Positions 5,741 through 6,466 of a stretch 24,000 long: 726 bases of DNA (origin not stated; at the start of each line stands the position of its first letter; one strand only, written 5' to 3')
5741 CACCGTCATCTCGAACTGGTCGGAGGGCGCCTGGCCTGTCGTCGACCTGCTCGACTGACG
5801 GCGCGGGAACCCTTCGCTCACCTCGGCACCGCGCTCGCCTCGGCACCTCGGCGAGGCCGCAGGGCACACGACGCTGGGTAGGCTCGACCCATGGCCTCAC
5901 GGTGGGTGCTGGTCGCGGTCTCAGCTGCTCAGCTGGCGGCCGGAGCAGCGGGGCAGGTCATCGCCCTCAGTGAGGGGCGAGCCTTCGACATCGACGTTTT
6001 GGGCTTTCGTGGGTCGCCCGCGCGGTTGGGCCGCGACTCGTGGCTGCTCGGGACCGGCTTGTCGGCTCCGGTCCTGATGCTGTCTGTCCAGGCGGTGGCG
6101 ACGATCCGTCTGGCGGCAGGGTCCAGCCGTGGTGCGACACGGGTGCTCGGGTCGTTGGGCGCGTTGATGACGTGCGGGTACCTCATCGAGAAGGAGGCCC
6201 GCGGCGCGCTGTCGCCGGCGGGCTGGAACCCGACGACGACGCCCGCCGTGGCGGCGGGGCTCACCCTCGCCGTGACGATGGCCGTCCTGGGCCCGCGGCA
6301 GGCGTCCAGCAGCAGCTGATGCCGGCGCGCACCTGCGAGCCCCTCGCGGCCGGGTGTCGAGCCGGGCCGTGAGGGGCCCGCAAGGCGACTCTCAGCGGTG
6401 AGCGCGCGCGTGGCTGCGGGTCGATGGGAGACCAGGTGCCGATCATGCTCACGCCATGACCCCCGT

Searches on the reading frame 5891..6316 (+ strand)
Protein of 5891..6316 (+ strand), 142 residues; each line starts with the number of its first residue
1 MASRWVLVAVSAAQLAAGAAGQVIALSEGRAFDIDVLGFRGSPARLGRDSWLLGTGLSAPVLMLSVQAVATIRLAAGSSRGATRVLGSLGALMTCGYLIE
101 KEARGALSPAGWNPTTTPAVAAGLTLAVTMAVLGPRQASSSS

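Call 9: search_protein_families(library=pfam, proteins=[window:5891-6316:+], max_evalue=0.001)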
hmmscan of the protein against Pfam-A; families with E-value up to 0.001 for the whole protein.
window:5891-6316:+ (142 aa): 0 families

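Call 58: list_cluster_members(proteins=[window:5891-6316:+, window:5058-5795:+, window:7526-8299:+, window:18546-18887:-, window:19557-21173:+])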
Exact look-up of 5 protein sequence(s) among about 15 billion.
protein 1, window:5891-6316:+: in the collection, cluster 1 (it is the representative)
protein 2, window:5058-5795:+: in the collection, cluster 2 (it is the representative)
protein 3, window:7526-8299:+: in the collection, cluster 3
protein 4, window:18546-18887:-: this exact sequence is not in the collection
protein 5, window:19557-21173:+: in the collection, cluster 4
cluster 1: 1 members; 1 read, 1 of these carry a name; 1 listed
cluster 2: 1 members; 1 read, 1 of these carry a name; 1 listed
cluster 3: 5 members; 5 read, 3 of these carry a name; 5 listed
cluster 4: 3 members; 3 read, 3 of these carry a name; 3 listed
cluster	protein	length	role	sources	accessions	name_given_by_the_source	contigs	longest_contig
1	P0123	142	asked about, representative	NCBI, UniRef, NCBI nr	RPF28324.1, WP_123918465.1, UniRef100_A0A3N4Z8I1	hypothetical protein [Georgenia muralis] | Uncharacterized protein n=1 Tax=Georgenia muralis TaxID=154117 RepID=A0A3N4Z8I1_9MICO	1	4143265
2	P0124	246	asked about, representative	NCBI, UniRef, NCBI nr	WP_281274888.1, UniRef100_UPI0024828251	serine hydrolase domain-containing protein [Georgenia muralis] | serine hydrolase domain-containing protein n=1 Tax=Georgenia muralis TaxID=154117 ...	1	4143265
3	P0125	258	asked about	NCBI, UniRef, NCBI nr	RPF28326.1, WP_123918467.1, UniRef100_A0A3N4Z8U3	RNase H family protein [Georgenia muralis] | RNase H superfamily protein n=1 Tax=Georgenia muralis TaxID=154117 RepID=A0A3N4Z8U3_9MICO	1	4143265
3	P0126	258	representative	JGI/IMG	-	ribonuclease HI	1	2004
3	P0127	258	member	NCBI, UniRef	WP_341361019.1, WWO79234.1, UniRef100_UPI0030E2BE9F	RNase H family protein [Georgenia sp. M64] | RNase H family protein n=1 Tax=Georgenia sp. M64 TaxID=3120520 RepID=UPI0030E2BE9F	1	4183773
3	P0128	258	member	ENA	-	-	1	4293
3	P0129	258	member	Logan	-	-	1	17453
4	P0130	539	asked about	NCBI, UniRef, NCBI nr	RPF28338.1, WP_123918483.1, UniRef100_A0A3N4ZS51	xylulokinase [Georgenia muralis] | Sugar (Pentulose or hexulose) kinase n=1 Tax=Georgenia muralis TaxID=154117 ... | FGGY-family carbohydrate kinase [Georgenia muralis]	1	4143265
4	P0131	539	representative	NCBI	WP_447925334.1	FGGY-family carbohydrate kinase [Georgenia muralis]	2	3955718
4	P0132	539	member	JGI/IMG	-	sugar (pentulose or hexulose) kinase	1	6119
